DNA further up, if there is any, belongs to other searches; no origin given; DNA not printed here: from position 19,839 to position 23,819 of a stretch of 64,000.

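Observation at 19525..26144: HydBC-type (Bfu-like) flavin/Fe-S complex whose third subunit is a 1226-aa 2Fe2S-GltD-NuoG/FdhA-like fusion, with a trailing rubrerythrin-like gene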

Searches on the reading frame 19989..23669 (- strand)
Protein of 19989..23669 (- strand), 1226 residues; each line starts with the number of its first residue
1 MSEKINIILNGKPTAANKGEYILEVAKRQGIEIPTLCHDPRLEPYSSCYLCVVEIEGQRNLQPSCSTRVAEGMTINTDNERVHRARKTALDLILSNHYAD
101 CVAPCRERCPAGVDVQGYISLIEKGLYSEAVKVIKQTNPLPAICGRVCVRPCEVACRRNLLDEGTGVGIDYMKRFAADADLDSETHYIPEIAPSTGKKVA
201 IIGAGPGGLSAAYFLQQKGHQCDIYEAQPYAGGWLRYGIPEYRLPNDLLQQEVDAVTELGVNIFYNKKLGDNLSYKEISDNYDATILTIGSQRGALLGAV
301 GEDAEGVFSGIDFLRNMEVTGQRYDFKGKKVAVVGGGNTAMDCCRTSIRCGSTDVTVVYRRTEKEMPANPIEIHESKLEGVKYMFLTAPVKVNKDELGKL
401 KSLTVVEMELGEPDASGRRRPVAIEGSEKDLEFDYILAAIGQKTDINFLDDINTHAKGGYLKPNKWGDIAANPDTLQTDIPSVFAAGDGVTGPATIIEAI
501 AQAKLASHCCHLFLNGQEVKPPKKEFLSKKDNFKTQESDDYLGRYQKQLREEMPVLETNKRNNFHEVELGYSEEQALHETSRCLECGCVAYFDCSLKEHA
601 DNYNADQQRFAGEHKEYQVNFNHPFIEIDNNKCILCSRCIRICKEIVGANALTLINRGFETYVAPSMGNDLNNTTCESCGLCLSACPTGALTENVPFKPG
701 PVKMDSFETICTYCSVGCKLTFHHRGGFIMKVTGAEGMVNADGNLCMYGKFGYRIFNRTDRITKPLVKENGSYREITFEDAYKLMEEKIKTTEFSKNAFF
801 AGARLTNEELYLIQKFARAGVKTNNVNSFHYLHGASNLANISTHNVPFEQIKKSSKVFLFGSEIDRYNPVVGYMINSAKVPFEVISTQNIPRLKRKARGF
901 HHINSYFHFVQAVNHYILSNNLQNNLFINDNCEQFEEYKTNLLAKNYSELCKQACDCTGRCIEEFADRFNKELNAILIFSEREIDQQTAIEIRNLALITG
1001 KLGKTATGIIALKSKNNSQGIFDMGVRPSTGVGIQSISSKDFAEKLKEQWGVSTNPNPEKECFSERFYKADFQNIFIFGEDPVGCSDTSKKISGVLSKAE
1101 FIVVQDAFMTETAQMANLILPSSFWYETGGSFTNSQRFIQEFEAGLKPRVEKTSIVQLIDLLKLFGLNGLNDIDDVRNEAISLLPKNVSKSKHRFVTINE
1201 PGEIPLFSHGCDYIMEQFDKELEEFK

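Call 3: search_protein_families(library=pfam, proteins=[window:19989-23669:-], max_evalue=0.01)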
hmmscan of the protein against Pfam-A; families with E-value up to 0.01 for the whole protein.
window:19989-23669:- (1226 aa): 21 families
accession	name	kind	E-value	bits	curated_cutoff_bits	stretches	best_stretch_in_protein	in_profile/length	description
PF07992.20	Pyr_redox_2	-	1.2e-30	107.4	26.1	1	197-503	1-291/291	Pyridine nucleotide-disulphide oxidoreductase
PF00384.28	Molybdopterin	-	2.4e-30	106.2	24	1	761-1154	1-342/353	Molybdopterin oxidoreductase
PF14691.11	Fer4_20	-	3.1e-19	69.3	25.8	1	101-182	27-110/113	Dihydroprymidine dehydrogenase domain II, 4Fe-4S cluster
PF13510.11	Fer2_4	-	5.1e-18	65.3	22.8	1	3-79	2-81/82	2Fe-2S iron-sulfur cluster binding domain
PF13738.12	Pyr_redox_3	-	7.3e-11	42.3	30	1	324-487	160-305/305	Pyridine nucleotide-disulphide oxidoreductase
PF22117.2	Fer4_Nqo3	-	6.3e-10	39.5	27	1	624-692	2-67/67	NADH-quinone oxidoreductase subunit 3, ferredoxin-like domain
PF04879.21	Molybdop_Fe4S4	-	6.9e-10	39.2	22.7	1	707-757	4-54/55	Molybdopterin oxidoreductase Fe4S4 domain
PF13450.12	NAD_binding_8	-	1.3e-09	38.6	21.9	1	201-236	1-36/68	NAD(P)-binding Rossmann-like domain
PF00070.33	Pyr_redox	-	1e-07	32.8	22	1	330-405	1-79/82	Pyridine nucleotide-disulphide oxidoreductase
PF12838.12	Fer4_7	-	3e-07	31.2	27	1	632-690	1-52/52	4Fe-4S dicluster domain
PF14697.11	Fer4_21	-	7.1e-06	26.5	35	1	627-690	2-56/59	4Fe-4S dicluster domain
PF01266.30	DAO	-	3.3e-05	24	27.9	1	198-234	1-45/353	FAD dependent oxidoreductase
PF13241.12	NAD_binding_7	-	4.3e-05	24.5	22.1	1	325-381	4-62/104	Putative NAD(P)-binding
PF00890.30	FAD_binding_2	-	7.3e-05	22.6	20.4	1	199-233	2-36/414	FAD binding domain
PF00037.32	Fer4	-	7.9e-05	22.8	21.1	1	672-692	4-24/24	4Fe-4S binding domain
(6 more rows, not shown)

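Call 4: search_protein_families(library=ncbifam, proteins=[window:19989-23669:-], max_evalue=0.01)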
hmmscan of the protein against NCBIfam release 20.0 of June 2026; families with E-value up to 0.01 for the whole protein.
window:19989-23669:- (1226 aa): 92 families (the best 25 are shown)
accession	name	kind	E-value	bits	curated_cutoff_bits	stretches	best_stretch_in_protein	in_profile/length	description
NF009454.0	PRK12814.1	equivalog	1.2e-196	655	916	1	4-648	3-633/657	putative NADPH-dependent glutamate synthase small subunit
NF009410.0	PRK12771.1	subfamily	5.9e-145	484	516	1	75-594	20-517/566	NAD(P)-binding protein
NF009414.0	PRK12778.1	equivalog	1.6e-115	387.1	1103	2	100-514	333-749/752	bifunctional dihydroorotate dehydrogenase B NAD binding subunit/NADPH-dependent glutamate synthase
TIGR01316.1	gltA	equivalog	5.5e-101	338.6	471.75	2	100-512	33-447/449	NADPH-dependent glutamate synthase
TIGR03315.1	Se_ygfK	equivalog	6.3e-95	318.5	835.3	1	97-590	438-890/1012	putative selenate reductase subunit YgfK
NF009413.0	PRK12775.1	equivalog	1.4e-87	294.5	1895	2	100-519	335-759/1006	putative trifunctional 2-polyprenylphenol hydroxylase/glutamate synthase subunit beta/ferritin domain-containing protein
TIGR01318.1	gltD_gamma_fam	subfamily_domain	1.6e-86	290.8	482.95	1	103-508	48-459/467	glutamate synthase, small subunit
TIGR01591.1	Fdh-alpha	equivalog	1.1e-85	288.1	666.25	1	709-1182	1-496/672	formate dehydrogenase subunit alpha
NF010590.0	PRK13984.1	equivalog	3.6e-85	286.3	946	2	102-517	193-609/611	putative oxidoreductase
NF009408.0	PRK12769.1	equivalog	1.1e-82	278.2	1003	1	105-517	236-654/659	formate-dependent uric acid utilization protein AegA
TIGR01973.1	NuoG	equivalog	7.2e-82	276.1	470.05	2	593-1158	103-602/606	NADH-quinone oxidoreductase subunit NuoG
NF009451.0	PRK12809.1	equivalog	8.8e-73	245.6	1154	1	101-507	215-627/639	formate-dependent uric acid utilization protein YgfT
NF009409.0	PRK12770.1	subfamily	6.1e-69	232.8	343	1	190-518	12-354/360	putative glutamate synthase subunit beta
NF009415.0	PRK12779.1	equivalog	2.6e-65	220.9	1519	1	108-507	213-619/944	putative bifunctional glutamate synthase subunit beta/2-polyprenylphenol hydroxylase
TIGR01317.1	GOGAT_sm_gam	subfamily_domain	1.5e-61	208.8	447.7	1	100-519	46-483/485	glutamate synthase small subunit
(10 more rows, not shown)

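Call 5: search_solved_structures(query=window:19989-23669:-, max_evalue=1e-10, show_alignments=1)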
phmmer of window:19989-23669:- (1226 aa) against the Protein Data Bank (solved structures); distinct sequences matched with E-value up to 1e-10: 88 (the best 60 are shown).
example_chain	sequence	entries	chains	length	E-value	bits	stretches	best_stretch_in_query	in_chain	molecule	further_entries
9bov_A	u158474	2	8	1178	3.7e-240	803.2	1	7-1187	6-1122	Molybdopterin oxidoreductase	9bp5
8oh5_C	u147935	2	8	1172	3e-237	793.5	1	3-1037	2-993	Formate dehydrogenase-O, major subunit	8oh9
9n5u_A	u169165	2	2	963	3.6e-186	624.4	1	2-821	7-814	NfnA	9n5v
4ylf_B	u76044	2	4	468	6.4e-91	308.9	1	103-517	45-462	Dihydropyrimidine dehydrogenase subunit A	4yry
9wxb_B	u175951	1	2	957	5.5e-84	285.9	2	620-1149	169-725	Formate dehydrogenase alpha subunit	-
6tg9_A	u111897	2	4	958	3.3e-83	283.3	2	620-1149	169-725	Formate dehydrogenase subunit alpha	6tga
5jca_L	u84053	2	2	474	1.7e-82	281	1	103-516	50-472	NADH-dependent Ferredoxin:NADP Oxidoreductase (NfnI) subunit alpha | NADH-dependent Ferredoxin:NADP Oxidoreductase subunit alpha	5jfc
8rqz_C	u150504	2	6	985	1.6e-72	247.9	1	706-1185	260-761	Probable oxidoreductase YjgC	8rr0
9gzq_A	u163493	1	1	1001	1.8e-72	247.8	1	706-1185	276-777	Probable oxidoreductase YjgC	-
5vj7_A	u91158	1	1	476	3.1e-69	237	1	103-515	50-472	Oxidoreductase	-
7vw6_A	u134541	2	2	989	1.6e-67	231.4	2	600-1144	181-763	Formate dehydrogenase | Tungsten-containing formate dehydrogenase alpha subunit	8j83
7e5z_A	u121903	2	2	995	1.6e-67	231.4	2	600-1144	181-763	Formate dehydrogenase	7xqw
7t2r_A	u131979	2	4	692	8.2e-63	215.8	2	588-829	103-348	NiFe hydrogenase subunit A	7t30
6s6s_G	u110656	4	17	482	1.4e-57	198.4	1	96-517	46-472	Glutamate synthase [NADPH] small chain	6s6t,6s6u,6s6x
2vdc_G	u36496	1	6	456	1.8e-57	198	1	96-517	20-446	GLUTAMATE SYNTHASE [NADPH] SMALL CHAIN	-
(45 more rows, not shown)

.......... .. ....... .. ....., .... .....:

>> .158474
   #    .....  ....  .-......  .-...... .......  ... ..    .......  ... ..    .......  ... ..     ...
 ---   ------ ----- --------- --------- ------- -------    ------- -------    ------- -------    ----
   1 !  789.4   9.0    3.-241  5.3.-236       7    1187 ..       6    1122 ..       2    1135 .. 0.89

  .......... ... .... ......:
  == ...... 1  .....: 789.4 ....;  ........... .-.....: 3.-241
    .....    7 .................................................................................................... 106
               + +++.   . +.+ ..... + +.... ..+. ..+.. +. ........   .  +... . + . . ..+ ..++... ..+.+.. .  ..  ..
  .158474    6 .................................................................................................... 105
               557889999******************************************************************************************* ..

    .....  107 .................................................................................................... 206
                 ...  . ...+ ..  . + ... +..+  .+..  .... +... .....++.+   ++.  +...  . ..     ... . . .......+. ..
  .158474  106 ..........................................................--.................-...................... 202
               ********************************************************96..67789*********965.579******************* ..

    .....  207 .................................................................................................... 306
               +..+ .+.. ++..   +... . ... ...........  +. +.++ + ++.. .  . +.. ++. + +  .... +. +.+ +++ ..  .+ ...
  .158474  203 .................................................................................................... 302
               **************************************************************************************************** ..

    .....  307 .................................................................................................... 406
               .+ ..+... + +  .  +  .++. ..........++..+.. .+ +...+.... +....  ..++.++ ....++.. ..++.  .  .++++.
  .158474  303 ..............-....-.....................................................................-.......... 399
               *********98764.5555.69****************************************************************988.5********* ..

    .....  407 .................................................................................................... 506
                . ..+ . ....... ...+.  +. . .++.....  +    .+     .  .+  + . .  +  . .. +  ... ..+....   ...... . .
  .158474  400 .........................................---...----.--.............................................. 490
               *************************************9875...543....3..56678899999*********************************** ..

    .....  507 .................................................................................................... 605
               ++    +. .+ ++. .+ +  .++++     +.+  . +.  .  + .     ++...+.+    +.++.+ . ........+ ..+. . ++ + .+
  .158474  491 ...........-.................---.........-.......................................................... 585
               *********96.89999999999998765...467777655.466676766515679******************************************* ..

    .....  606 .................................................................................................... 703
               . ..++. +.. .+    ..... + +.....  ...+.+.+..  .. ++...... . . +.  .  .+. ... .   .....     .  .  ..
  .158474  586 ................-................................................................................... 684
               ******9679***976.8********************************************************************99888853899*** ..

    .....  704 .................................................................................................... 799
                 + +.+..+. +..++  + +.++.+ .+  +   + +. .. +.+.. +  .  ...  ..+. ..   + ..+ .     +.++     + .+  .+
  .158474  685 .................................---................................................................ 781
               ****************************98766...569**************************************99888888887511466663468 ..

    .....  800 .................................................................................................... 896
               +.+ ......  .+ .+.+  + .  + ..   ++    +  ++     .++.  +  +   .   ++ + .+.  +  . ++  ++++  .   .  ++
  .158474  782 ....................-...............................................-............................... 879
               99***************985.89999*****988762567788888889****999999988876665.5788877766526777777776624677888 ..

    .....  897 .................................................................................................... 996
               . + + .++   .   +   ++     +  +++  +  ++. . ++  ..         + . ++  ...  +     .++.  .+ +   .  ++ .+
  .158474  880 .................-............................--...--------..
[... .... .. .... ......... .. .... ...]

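Call 11: find_homologous_proteins(query=window:19989-23669:-, max_evalue=1e-50)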
Query window:19989-23669:- (1226 aa): 8000 proteins with E <= 1e-50 among 8000 candidates; the best 120 are listed.
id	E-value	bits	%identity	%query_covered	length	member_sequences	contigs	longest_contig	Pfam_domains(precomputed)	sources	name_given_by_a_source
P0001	0.0e+0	2591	89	100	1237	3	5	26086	PF14697.12,PF13510.12,PF00384.28,PF13450.13,PF14691.12,PF07992.21,PF00070.34,PF13738.13,PF12838.13,PF22117.3,PF04879.22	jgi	-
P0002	0.0e+0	2477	84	100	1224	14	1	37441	PF14697.12,PF00384.28,PF13450.13,PF07992.21,PF00070.34,PF12838.13,PF22117.3,PF13510.12,PF01593.31,PF14691.12,PF13738.13,PF04879.22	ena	-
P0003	0.0e+0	2379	81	100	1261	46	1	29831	PF14697.12,PF00384.28,PF13450.13,PF07992.21,PF00070.34,PF12838.13,PF22117.3,PF13510.12,PF01593.31,PF14691.12,PF13738.13,PF04879.22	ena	-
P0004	0.0e+0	2353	81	100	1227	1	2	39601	PF14697.12,PF13510.12,PF00384.28,PF13450.13,PF14691.12,PF07992.21,PF00070.34,PF13738.13,PF12838.13,PF22117.3,PF04879.22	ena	-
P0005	0.0e+0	2343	80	100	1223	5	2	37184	PF14697.12,PF13510.12,PF00384.28,PF13450.13,PF14691.12,PF07992.21,PF00070.34,PF13738.13,PF12838.13,PF22117.3,PF04879.22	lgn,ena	-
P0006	0.0e+0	2342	80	100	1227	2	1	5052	PF14697.12,PF13510.12,PF00384.28,PF13450.13,PF14691.12,PF07992.21,PF00070.34,PF13738.13,PF12838.13,PF22117.3,PF04879.22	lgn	-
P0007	0.0e+0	2339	80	100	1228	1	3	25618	PF14697.12,PF13510.12,PF00384.28,PF13450.13,PF14691.12,PF07992.21,PF00070.34,PF13738.13,PF12838.13,PF22117.3,PF04879.22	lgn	-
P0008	0.0e+0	2329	80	100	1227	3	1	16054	PF14697.12,PF13510.12,PF00384.28,PF13450.13,PF14691.12,PF07992.21,PF00070.34,PF13738.13,PF12838.13,PF22117.3,PF04879.22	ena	-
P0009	0.0e+0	2322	80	100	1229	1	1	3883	PF14697.12,PF13510.12,PF00384.28,PF13450.13,PF14691.12,PF07992.21,PF00070.34,PF13738.13,PF12838.13,PF22117.3,PF04879.22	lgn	-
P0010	0.0e+0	2312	79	100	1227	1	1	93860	PF14697.12,PF13510.12,PF00384.28,PF13450.13,PF14691.12,PF07992.21,PF00070.34,PF13738.13,PF12838.13,PF22117.3,PF04879.22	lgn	-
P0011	0.0e+0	2304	78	100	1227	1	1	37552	PF14697.12,PF13510.12,PF00384.28,PF13450.13,PF14691.12,PF07992.21,PF00070.34,PF13738.13,PF12838.13,PF22117.3,PF04879.22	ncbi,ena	-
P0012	0.0e+0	2301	79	100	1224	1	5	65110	PF14697.12,PF00384.28,PF13450.13,PF07992.21,PF00070.34,PF12838.13,PF22117.3,PF01266.31,PF13510.12,PF14691.12,PF13738.13,PF04879.22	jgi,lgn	jgi:formate dehydrogenase major subunit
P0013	0.0e+0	2289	79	100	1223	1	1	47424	PF14697.12,PF13510.12,PF00384.28,PF13450.13,PF14691.12,PF07992.21,PF00070.34,PF13738.13,PF12838.13,PF22117.3,PF04879.22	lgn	-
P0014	0.0e+0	2288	78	100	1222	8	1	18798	PF14697.12,PF00384.28,PF13450.13,PF07992.21,PF12837.13,PF00070.34,PF12838.13,PF22117.3,PF13510.12,PF14691.12,PF00037.33,PF13738.13,PF04879.22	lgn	-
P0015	0.0e+0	2266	79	100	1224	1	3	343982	PF14697.12,PF13510.12,PF00384.28,PF13450.13,PF14691.12,PF07992.21,PF00070.34,PF13738.13,PF12838.13,PF22117.3,PF04879.22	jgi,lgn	jgi:formate dehydrogenase major subunit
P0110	0.0e+0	1762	62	99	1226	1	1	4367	PF14697.12,PF00384.28,PF13450.13,PF07992.21,PF00070.34,PF12838.13,PF22117.3,PF13510.12,PF01593.31,PF14691.12,PF00037.33,PF13738.13,PF04879.22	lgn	-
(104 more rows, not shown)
